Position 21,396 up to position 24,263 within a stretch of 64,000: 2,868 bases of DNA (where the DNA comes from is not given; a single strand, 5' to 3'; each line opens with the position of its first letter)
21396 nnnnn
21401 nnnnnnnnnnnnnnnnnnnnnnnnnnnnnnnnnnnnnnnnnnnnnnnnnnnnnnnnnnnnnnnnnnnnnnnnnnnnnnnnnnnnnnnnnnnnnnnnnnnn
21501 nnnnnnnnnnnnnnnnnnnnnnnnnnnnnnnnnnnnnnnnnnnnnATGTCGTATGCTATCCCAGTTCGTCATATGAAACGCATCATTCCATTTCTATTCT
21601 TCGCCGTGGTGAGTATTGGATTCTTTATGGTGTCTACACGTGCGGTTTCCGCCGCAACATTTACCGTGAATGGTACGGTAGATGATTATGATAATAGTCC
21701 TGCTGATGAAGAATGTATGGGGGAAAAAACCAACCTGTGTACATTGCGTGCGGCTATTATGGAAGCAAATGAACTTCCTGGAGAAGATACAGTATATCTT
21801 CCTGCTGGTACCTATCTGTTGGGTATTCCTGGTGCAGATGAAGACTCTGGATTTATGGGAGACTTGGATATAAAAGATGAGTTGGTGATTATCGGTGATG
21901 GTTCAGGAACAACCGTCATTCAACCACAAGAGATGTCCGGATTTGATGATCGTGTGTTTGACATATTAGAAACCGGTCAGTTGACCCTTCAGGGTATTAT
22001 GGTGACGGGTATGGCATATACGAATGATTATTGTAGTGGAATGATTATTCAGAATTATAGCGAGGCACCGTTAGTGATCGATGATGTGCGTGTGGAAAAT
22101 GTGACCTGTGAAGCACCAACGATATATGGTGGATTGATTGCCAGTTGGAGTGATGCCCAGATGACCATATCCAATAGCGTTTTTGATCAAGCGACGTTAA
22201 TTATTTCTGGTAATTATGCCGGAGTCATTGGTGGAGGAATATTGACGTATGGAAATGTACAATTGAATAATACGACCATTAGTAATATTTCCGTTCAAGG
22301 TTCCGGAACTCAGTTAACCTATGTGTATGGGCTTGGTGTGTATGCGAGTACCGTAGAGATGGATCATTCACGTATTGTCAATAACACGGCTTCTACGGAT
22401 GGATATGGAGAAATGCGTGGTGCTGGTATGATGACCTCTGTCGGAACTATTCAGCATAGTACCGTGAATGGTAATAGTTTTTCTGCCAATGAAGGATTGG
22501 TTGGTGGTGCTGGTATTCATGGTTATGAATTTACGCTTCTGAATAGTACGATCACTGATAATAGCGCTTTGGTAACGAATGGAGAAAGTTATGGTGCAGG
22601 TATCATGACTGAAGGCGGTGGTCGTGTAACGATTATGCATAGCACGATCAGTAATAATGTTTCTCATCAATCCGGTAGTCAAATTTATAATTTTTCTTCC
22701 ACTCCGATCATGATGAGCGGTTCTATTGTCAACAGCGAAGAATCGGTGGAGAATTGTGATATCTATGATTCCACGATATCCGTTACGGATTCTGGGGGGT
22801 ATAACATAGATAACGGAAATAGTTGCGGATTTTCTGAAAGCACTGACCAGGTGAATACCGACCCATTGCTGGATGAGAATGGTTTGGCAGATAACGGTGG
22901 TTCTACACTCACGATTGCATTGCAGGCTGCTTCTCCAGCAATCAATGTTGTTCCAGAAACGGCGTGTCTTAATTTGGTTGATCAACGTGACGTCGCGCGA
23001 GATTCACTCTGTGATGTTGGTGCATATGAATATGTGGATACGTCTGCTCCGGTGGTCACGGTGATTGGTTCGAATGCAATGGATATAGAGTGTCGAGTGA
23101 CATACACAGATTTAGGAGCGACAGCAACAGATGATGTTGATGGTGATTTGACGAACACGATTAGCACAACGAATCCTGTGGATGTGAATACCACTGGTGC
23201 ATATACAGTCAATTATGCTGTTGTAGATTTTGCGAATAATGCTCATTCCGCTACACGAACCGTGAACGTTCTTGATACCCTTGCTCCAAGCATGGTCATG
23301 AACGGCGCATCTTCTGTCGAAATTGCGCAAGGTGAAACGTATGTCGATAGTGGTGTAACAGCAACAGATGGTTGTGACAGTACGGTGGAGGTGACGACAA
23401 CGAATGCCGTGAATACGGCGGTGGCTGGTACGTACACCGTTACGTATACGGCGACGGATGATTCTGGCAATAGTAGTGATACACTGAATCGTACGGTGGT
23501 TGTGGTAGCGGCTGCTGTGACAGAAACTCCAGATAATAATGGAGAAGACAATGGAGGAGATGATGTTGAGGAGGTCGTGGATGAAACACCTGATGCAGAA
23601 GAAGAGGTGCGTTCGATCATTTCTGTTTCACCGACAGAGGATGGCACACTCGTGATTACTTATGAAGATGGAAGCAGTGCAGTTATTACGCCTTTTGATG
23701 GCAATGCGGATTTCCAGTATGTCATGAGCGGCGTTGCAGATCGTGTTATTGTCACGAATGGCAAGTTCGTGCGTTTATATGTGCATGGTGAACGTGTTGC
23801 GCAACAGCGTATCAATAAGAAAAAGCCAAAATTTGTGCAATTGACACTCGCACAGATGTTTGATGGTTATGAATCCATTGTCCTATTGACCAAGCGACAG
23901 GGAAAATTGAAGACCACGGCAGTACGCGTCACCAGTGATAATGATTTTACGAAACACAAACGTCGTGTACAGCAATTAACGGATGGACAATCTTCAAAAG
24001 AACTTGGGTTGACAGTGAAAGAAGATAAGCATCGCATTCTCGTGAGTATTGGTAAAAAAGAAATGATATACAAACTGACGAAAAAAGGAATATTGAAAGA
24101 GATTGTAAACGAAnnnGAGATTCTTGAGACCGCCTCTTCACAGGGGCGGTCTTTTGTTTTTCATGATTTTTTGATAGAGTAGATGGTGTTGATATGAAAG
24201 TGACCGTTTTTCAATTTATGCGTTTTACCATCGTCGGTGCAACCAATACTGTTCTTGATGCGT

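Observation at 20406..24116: GT4 glycosyltransferase lacking a stop codon and reading straight into a signal-peptide-bearing CSLREA/beta-helix surface protein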

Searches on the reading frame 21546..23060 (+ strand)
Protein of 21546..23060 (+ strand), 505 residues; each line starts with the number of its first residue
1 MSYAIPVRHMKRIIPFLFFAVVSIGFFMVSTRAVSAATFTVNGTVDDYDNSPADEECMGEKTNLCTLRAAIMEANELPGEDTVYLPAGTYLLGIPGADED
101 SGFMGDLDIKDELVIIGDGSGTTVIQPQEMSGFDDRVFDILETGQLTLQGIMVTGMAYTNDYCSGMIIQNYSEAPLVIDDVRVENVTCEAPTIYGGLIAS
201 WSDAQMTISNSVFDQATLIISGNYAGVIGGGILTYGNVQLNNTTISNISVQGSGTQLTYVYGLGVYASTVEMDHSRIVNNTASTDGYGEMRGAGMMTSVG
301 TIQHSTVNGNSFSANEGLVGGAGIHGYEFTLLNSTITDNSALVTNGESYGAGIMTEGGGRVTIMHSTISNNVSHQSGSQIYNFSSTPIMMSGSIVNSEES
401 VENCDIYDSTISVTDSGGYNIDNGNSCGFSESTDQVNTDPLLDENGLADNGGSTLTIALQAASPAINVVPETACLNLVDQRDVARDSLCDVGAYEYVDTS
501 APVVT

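Call 32: search_protein_families(library=pfam, proteins=[window:21546-23060:+], max_evalue=5)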
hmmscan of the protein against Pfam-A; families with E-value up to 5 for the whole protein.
window:21546-23060:+ (505 aa): 1 family
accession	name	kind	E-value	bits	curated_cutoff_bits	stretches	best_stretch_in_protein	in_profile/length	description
PF12708.12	Pect-lyase_RHGA_epim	-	0.0021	18.4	27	1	67-128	21-71/213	Rhamnogalacturonase A/epimerase, pectate lyase-like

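Call 43: predict_structure(alignment_id=A2)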
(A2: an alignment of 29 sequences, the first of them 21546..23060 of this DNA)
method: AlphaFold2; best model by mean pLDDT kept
length: 505 residues; sequences in the alignment: 29
mean_pLDDT: 84.0   pTM: 0.85
mean pLDDT of the five models: 84.0, 83.9, 83.5, 83.4, 81.8
residues with pLDDT >= 90: 251; 70-90: 166; 50-70: 67; < 50: 21
segments of 3 or more residues with pLDDT < 50: 1-13, 499-505
pLDDT, mean of each block of 10 residues (from residue 1): 41 52 58 79 92 82 88 92 98 72 70 97 89 78 95 88 88 96 92 85 95 88 70 95 94 76 93 95 88 94 94 89 95 93 87 91 94 85 91 87 82 85 91 94 65 67 88 77 78 68 38
secondary structure, 60 per line:
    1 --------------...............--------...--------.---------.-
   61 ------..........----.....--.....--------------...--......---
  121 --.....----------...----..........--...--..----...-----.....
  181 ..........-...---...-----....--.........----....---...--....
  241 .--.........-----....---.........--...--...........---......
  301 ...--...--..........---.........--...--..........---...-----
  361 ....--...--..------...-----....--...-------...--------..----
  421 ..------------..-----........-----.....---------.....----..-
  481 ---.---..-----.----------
elements in order: H15-29 E38-40 H67-76 E81-85 E88-92 E107-109 E112-117 E123-127 E138-140 E145-154 E157-159 E168-170 E176-190 E192-194 E198-200 E206-209 E212-220 E225-228 E232-234 E237-241 E244-252 E258-261 E265-273 E276-278 E281-291 E295-303 E306-308 E311-320 E324-332 E335-337 E340-349 E353-355 E361-364 E367-369 E380-382 E388-391 E394-396 E404-406 E442-449 E455-459

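Call 45: fold_search(model_id=the predicted structure, library=pdb)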
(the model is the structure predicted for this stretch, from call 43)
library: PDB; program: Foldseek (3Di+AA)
matches with E <= 10: 298; with E <= 0.001: 8
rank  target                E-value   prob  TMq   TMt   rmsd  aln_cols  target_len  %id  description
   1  8jaz_A                4.9e-05  1.00  0.30  0.32  13.3       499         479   14  Structure of the alginate epimerase/lyase complexed with di-mannuronic acid (released 2024-05-08)
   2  9cdv_B                8.8e-05  1.00  0.39  0.44   9.0       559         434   14  Crystal Structure of Rhombotarget A (released 2025-07-02)
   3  5lw3                  2.4e-04  1.00  0.36  0.46  10.3       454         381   14  Azotobacter vinelandii Mannuronan C-5 epimerase AlgE6 A-module (released 2017-10-25)
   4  9cdu_A                2.6e-04  1.00  0.41  0.46   8.8       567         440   15  Crystal Structure of Rhombotarget A-peptide Complex (released 2025-07-02)
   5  2pyg_B                3.3e-04  1.00  0.31  0.39  12.1       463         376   15  Azotobacter vinelandii Mannuronan C-5 epimerase AlgE4 A-module (released 2008-05-27)
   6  9cdu_C                4.1e-04  1.00  0.39  0.45   9.2       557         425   13  Crystal Structure of Rhombotarget A-peptide Complex (released 2025-07-02)
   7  8ja4                  6.1e-04  1.00  0.31  0.32  13.4       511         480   14  Structure of the alginate epimerase/lyase (released 2024-05-08)
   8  5zru_A                8.1e-04  1.00  0.31  0.28  13.0       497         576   15  Crystal structure of Agl-KA catalytic domain (released 2019-10-23)
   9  1ru4                  1.5e-03  1.00  0.39  0.47   9.1       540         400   13  Crystal structure of pectate lyase Pel9A (released 2004-04-13)
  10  6k0q_A                1.9e-03  1.00  0.28  0.26  11.2       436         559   11  Catalytic domain of GH87 alpha-1,3-glucanase D1068A in complex with nigerose (released 2019-12-25)
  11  7c7d_A                1.9e-03  0.99  0.29  0.28  11.9       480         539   12  Crystal structure of the catalytic unit of thermostable GH87 alpha-1,3-glucanase from Streptomyces thermodiastaticus s (released 2020-11-11)
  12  2pyh_A                2.0e-03  1.00  0.34  0.43  11.0       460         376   14  Azotobacter vinelandii Mannuronan C-5 epimerase AlgE4 A-module complexed with mannuronan trisaccharide (released 2008-05-27)
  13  7chu_A                3.0e-03  0.99  0.26  0.25  14.0       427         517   10  Geobacillus virus E2 - ORF18 (released 2021-04-14)
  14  2pyg_A                3.3e-03  1.00  0.35  0.44   9.7       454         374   14  Azotobacter vinelandii Mannuronan C-5 epimerase AlgE4 A-module (released 2008-05-27)
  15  6k0v_A                4.7e-03  0.97  0.27  0.25  12.1       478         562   12  Catalytic domain of GH87 alpha-1,3-glucanase D1069A in complex with tetrasaccharides (released 2019-12-25)
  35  2pyh_B                1.9e-02  0.97  0.34  0.43  10.2       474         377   14  Azotobacter vinelandii Mannuronan C-5 epimerase AlgE4 A-module complexed with mannuronan trisaccharide (released 2008-05-27)
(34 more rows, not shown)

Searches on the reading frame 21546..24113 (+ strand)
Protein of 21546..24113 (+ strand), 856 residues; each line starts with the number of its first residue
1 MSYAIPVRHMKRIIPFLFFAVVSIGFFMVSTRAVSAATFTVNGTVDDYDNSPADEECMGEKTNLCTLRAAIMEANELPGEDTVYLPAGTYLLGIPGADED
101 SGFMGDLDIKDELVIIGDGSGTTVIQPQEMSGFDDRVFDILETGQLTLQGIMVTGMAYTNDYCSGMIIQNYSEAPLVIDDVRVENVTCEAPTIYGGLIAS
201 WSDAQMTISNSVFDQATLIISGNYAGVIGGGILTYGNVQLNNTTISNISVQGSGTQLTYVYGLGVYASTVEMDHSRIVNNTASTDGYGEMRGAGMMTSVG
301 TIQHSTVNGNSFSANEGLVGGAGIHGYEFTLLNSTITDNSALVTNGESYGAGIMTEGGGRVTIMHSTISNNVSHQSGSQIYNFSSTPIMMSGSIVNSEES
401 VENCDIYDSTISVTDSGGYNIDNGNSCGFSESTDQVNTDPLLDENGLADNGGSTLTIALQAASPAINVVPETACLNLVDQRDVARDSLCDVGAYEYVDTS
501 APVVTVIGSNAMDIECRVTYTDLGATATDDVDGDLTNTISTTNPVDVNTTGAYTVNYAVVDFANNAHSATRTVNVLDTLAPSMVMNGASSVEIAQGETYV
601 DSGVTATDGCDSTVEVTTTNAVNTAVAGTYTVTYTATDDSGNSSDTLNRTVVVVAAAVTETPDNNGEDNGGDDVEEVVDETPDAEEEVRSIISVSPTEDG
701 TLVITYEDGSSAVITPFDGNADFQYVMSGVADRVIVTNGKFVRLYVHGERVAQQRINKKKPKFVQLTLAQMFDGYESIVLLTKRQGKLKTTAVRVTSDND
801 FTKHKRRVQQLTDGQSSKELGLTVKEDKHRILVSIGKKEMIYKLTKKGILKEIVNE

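Call 15: find_related_loci(query=window:21546-24113:+, collection=genome_contigs, flank=6000)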
Query window:21546-24113:+ (856 aa) in genome_contigs; peptide patterns used: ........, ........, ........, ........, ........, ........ (x = any residue, [..] = any of these).
31 stretches matched a pattern, but none encodes a relative of the query by tblastn (E <= 1e-3).

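Call 23: search_protein_representatives(protein=window:21546-24113:+)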
Query: 856 residues. Proteins with E-value up to 0.001 (for the whole library): 39389; up to 1e-10: 16853; up to 1e-30: 2595. The best 150 are listed.
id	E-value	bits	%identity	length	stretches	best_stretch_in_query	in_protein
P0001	0.0e+00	1867.1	100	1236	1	1-856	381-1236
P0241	0.0e+00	1440.6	46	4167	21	496-654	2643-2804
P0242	0.0e+00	1122.6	42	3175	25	496-653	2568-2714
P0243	0.0e+00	1117.6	47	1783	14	496-654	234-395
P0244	0.0e+00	1099.1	37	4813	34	494-654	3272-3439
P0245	0.0e+00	1035.2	40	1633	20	498-653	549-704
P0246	0.0e+00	1019.3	43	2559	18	498-646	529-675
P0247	1.1e-265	900.2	41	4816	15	497-653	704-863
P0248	2.5e-259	879.2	43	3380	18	496-647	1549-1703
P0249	3.0e-257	872.4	40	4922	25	490-637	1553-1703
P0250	7.2e-255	864.5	43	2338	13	496-653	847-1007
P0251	1.5e-252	856.9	43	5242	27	495-654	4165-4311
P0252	4.8e-250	848.5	47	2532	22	498-654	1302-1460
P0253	7.4e-248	841.3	47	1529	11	495-654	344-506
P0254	1.9e-246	836.6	39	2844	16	497-653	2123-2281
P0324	1.9e-131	456.3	38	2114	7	497-656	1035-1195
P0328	2.1e-130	452.9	44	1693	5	497-710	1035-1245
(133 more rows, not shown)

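Call 31: search_protein_families(library=ncbifam, proteins=[window:21546-24113:+], max_evalue=0.1)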
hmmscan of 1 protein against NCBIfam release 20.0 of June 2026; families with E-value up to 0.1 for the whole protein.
window:21546-24113:+ (856 aa): 5 families
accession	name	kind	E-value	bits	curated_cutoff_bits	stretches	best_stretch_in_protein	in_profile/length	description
NF041518.1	choice_anch_Q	domain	9e-16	57.9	25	1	439-496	1-57/58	choice-of-anchor Q domain-containing protein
NF047446.1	barrel_OmpL47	domain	4.2e-06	27.1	40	2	615-653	30-68/68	OmpL47-type beta-barrel domain-containing protein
TIGR04214.1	CSLREA_Nterm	domain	1.1e-05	25.2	25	1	39-75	1-27/27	CSLREA domain-containing protein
NF053582.1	motif_MiiA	domain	0.00016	21.3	24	1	698-716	5-23/27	MiiA motif-containing surface protein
NF033932.1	LapB_rpt_80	domain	0.012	15.8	45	1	628-655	1-28/83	LapB repeat-containing protein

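Call 39: find_related_loci(query=window:21546-24113:+, collection=metagenome_contigs, flank=6000)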
Query window:21546-24113:+ (856 aa) in metagenome_contigs; peptide patterns used: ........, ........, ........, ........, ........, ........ (x = any residue, [..] = any of these).
47 stretches matched a pattern, but none encodes a relative of the query by tblastn (E <= 1e-3).
